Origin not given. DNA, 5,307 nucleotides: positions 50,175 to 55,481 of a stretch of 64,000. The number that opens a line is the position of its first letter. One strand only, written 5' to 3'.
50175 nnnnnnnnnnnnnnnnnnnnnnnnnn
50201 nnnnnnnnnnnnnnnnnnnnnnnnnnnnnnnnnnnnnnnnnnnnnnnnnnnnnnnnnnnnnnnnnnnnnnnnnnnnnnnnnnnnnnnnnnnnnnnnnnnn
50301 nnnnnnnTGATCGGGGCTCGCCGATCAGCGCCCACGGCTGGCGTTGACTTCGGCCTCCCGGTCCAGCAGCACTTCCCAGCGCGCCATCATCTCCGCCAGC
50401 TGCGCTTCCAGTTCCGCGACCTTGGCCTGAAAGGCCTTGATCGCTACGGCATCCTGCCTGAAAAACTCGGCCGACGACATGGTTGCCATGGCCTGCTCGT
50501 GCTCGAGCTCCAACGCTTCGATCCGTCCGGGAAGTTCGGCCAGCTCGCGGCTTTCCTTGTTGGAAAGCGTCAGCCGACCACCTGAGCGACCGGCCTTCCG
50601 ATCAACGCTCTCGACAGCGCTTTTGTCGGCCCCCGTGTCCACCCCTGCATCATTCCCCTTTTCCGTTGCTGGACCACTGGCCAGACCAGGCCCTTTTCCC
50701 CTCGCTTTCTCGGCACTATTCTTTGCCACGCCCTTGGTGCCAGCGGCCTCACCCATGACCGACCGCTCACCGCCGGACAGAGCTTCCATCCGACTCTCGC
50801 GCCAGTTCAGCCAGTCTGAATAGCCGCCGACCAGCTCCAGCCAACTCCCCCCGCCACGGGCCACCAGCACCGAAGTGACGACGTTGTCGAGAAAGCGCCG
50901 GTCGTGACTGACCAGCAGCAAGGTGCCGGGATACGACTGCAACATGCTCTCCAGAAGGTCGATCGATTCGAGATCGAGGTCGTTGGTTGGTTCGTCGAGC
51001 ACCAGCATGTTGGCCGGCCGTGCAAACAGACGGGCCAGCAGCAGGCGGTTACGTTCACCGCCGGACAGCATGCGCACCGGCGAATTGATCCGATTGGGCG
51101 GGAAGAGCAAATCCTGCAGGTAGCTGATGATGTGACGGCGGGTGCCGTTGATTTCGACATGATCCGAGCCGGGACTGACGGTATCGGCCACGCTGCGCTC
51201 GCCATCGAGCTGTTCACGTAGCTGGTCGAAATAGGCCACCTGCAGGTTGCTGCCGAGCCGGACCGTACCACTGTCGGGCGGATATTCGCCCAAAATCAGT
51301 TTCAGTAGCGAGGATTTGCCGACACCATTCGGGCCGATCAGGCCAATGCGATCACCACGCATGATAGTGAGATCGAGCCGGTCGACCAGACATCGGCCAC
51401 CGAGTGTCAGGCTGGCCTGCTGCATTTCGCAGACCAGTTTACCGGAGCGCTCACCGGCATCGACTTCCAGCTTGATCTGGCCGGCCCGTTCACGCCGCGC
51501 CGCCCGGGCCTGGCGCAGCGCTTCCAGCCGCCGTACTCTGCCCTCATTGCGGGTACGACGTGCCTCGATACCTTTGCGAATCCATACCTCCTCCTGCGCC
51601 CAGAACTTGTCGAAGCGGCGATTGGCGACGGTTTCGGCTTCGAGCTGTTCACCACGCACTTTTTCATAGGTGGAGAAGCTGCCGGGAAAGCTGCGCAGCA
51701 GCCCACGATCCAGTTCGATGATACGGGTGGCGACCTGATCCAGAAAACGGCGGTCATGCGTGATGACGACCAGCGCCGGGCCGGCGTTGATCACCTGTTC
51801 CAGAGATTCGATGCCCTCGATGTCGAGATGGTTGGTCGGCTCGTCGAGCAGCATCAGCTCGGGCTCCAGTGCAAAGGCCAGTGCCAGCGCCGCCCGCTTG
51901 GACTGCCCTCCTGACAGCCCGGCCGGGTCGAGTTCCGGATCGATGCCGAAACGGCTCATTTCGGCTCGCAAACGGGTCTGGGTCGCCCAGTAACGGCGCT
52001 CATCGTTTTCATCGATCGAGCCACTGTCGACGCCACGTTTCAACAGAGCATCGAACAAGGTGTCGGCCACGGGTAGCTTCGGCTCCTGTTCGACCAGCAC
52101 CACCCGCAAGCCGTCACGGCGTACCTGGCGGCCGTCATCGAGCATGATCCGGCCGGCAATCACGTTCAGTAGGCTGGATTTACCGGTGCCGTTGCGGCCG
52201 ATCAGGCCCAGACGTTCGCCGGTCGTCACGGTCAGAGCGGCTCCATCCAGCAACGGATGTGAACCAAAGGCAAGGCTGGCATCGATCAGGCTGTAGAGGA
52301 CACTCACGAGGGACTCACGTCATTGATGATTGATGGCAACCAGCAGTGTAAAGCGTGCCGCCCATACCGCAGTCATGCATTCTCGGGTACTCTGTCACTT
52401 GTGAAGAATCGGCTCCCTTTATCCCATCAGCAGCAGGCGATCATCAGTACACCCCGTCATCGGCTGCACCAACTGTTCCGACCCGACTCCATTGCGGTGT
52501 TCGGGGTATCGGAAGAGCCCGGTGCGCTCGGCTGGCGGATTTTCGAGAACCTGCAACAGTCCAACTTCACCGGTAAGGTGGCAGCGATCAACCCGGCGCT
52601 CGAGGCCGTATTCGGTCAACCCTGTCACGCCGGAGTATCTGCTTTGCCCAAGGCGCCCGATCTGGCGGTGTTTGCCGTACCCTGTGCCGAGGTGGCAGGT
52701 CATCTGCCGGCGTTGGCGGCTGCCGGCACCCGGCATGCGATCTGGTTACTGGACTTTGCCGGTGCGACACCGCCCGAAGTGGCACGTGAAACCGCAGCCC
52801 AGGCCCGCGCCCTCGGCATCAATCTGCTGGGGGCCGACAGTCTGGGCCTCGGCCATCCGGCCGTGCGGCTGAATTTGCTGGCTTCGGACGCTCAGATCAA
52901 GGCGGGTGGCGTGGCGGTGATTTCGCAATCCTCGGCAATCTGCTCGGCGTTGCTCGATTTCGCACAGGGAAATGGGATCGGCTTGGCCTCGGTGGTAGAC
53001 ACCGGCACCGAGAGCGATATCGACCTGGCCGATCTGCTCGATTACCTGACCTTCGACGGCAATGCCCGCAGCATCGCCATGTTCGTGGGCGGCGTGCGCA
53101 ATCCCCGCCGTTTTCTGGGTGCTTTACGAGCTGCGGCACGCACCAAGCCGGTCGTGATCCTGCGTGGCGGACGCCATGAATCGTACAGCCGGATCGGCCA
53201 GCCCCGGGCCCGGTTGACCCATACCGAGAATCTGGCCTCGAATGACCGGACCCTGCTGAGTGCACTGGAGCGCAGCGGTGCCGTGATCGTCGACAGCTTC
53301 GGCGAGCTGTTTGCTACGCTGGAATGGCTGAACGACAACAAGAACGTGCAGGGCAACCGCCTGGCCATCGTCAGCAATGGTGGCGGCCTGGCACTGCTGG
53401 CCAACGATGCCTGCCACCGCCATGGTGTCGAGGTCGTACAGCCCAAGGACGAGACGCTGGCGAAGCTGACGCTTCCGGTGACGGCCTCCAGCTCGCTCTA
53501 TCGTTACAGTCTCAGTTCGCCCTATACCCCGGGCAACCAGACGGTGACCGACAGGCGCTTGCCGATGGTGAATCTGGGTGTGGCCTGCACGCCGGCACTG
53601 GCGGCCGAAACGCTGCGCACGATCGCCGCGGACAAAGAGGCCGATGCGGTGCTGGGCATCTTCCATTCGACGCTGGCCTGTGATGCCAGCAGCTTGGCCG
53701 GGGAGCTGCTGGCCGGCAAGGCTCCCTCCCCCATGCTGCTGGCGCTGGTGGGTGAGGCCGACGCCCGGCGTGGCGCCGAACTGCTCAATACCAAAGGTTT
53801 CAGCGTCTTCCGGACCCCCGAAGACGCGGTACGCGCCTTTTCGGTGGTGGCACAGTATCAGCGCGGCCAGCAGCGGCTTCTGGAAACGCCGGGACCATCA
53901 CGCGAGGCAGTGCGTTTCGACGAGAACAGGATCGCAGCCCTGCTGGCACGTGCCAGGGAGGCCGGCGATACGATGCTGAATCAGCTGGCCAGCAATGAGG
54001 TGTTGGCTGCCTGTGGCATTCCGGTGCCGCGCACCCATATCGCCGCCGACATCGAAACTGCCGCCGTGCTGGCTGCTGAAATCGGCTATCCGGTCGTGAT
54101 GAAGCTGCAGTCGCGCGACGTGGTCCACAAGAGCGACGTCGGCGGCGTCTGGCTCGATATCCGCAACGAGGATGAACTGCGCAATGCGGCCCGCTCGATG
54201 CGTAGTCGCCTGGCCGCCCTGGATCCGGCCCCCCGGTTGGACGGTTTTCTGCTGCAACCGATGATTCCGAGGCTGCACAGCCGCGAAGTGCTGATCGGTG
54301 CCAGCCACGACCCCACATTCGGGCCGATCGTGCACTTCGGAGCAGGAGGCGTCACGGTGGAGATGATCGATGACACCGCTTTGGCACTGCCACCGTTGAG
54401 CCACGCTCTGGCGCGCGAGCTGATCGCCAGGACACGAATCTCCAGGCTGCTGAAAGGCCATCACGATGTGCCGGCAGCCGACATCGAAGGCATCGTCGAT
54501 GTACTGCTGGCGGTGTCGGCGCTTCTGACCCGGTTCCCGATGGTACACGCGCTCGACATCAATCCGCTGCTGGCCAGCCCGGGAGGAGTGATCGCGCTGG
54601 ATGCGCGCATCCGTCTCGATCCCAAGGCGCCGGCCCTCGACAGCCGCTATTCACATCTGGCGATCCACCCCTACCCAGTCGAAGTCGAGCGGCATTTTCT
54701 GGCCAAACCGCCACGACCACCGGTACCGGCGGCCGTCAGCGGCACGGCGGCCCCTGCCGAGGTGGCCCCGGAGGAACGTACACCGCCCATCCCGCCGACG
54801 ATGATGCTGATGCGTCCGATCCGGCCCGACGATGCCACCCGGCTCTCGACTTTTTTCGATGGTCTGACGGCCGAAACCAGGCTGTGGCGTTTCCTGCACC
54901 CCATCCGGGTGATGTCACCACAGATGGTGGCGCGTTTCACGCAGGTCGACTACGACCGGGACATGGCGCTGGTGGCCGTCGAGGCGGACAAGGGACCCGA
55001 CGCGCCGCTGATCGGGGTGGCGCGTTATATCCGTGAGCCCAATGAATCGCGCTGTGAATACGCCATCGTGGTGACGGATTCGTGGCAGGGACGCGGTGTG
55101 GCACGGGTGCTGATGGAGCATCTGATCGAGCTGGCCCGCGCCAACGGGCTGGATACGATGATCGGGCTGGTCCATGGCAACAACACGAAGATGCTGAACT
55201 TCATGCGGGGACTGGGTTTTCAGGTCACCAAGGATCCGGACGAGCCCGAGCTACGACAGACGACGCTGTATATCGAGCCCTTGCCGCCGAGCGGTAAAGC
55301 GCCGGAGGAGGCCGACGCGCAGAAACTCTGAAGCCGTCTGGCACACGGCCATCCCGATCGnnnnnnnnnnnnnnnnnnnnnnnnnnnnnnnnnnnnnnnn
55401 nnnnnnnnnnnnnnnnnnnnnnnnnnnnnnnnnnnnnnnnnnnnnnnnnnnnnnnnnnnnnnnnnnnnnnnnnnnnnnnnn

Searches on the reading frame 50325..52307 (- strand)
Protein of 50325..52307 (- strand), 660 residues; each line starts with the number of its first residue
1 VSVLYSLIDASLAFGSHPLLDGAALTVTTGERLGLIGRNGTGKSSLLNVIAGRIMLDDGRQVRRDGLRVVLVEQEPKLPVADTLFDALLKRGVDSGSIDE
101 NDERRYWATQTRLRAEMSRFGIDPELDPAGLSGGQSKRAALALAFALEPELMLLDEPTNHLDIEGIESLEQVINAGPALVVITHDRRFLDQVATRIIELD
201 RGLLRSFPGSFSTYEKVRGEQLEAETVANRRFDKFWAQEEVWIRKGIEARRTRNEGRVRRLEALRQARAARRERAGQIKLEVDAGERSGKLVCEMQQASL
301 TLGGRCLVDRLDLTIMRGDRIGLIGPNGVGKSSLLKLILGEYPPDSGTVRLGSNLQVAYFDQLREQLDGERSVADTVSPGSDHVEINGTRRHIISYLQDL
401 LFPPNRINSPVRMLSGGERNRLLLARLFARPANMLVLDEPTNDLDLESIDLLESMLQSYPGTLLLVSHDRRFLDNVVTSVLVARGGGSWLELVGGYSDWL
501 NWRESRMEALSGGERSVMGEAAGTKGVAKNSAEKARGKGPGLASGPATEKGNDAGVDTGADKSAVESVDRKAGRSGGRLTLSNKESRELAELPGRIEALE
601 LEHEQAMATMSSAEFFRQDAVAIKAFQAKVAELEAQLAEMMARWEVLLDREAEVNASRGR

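Call 22: search_protein_families(library=ncbifam, proteins=[window:50325-52307:-], max_evalue=0.00001)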
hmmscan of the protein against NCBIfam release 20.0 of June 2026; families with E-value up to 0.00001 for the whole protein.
window:50325-52307:- (660 aa): 192 families (the best 25 are shown)
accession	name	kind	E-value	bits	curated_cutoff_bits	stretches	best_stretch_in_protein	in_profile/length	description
NF050005.1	ABC_ATPase_Uup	equivalog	7.8e-200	665.3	900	3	102-525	128-552/636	ATP-binding cassette ATPase Uup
NF008358.0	PRK11147.1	equivalog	1.2e-188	628.4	936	2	102-647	128-628/635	ABC transporter ATP-binding protein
NF008775.0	PRK11819.1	equivalog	1.2e-110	370.8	599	2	107-508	139-540/556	energy-dependent translational throttle protein EttA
TIGR03719.1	ABC_ABC_ChvD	subfamily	1.6e-108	363.7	806.75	2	104-507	134-537/552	energy-dependent translational throttle protein EttA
NF000355.4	ribo_prot_ABC_F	equivalog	3.5e-107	359.3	380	2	257-481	277-497/499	ribosomal protection-like ABC-F family protein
NF011646.0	PRK15064.1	equivalog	1.2e-75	255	762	2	133-503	158-527/530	ABC-F family ATPase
NF000170.2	ABCF_Vga_all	exception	7.2e-74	249.2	725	2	257-506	240-475/521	Vga family ABC-F type ribosomal protection protein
NF000168.2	ABCF_Msr_all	exception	2.4e-73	247.4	680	4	357-479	357-474/487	Msr family ABC-F type ribosomal protection protein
NF007921.0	PRK10636.1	equivalog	2.2e-64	217.9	917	3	130-363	149-383/638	ABC transporter ATP-binding protein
NF000171.1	ABCF_producer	exception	2.7e-63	214.3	800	4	129-274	162-304/541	TlrC/CarA/OleB/SrmB family ABC-F type ribosomal protection protein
NF043038.1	ABCF_CplR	exception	1.4e-62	212.1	780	2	276-505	269-490/544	ABC-F type ribosomal protection protein CplR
NF000169.2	ABCF_Sal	exception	2.4e-62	211.3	725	2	289-476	312-494/542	Sal family ABC-F type ribosomal protection protein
NF000167.2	ABCF_Lsa_all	exception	2.2e-54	185.2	750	4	130-234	117-221/492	Lsa family ABC-F type ribosomal protection protein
NF000514.1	ABCF_OptrA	exception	1.3e-53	182.3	1450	1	130-486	182-535/655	ABC-F type ribosomal protection protein OptrA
NF000166.1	ABCF_CarA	exception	6.3e-52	176.5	1050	4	130-215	173-259/556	ABC-F type ribosomal protection protein Car(A)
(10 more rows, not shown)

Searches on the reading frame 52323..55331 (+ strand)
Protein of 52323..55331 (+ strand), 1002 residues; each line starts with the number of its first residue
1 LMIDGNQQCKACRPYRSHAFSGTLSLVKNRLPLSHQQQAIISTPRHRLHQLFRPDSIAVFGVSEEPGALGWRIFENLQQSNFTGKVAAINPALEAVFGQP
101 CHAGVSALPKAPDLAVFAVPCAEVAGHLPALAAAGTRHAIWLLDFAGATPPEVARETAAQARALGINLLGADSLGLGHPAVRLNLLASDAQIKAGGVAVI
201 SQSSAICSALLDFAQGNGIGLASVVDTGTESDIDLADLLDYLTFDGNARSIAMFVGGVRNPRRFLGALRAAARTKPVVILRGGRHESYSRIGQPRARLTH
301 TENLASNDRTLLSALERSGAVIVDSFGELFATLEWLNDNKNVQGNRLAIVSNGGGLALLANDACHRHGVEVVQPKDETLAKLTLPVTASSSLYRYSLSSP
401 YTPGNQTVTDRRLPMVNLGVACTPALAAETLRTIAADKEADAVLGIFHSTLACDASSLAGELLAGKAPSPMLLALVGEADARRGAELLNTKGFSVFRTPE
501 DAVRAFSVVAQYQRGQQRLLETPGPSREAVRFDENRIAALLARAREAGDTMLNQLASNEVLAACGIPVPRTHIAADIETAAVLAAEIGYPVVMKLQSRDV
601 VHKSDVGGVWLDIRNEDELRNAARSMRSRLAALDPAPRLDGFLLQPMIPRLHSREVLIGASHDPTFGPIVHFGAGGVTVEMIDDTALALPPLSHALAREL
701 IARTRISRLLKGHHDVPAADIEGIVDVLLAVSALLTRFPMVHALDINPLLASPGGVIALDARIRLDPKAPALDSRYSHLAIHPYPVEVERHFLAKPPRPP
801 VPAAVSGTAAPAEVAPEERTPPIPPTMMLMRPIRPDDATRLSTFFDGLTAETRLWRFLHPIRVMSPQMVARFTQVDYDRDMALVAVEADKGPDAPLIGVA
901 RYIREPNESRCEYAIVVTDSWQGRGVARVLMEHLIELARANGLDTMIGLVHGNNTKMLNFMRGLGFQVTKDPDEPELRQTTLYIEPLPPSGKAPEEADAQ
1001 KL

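Call 22: search_protein_families(library=ncbifam, proteins=[window:52323-55331:+], max_evalue=0.00001)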
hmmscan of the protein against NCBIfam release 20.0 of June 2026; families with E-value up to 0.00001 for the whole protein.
window:52323-55331:+ (1002 aa): 9 families
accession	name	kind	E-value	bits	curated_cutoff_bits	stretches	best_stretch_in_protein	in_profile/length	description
NF045493.1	HydDutCoALig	equivalog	8.7e-88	295.6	1300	2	470-764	407-697/698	4-hydroxybutyrate--CoA ligase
NF045494.1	AcCoALig_Archglob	equivalog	1.6e-86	291.2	1200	2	47-513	217-663/665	acetate--CoA ligase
TIGR02717.1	AcCoA-syn-alpha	equivalog_domain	3.8e-82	276.3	567.15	2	48-387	1-338/447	acetate--CoA ligase alpha subunit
NF045492.1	HydPropCoALig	equivalog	2e-74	251.2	1300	2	46-382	246-584/700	3-hydroxypropionate--CoA ligase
NF058543.1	ActPatMycb56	equivalog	1.7e-16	60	460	1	826-968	137-276/317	acetyltransferase Pat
NF010623.0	PRK14016.1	subfamily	2.4e-06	26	877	1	556-623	217-279/871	cyanophycin synthetase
NF001913.0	PRK00696.1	equivalog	2.7e-06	26.6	370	0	557-769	8-222/388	ADP-forming succinate--CoA ligase subunit beta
TIGR02144.1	LysX_arch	equivalog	3.7e-06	26.2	275.6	1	553-594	87-128/281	lysine biosynthesis protein LysX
NF040503.1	resist_ArsN1a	equivalog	6.7e-06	25.9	170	0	911-967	78-134/159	arsinothricin resistance N-acetyltransferase ArsN1 family A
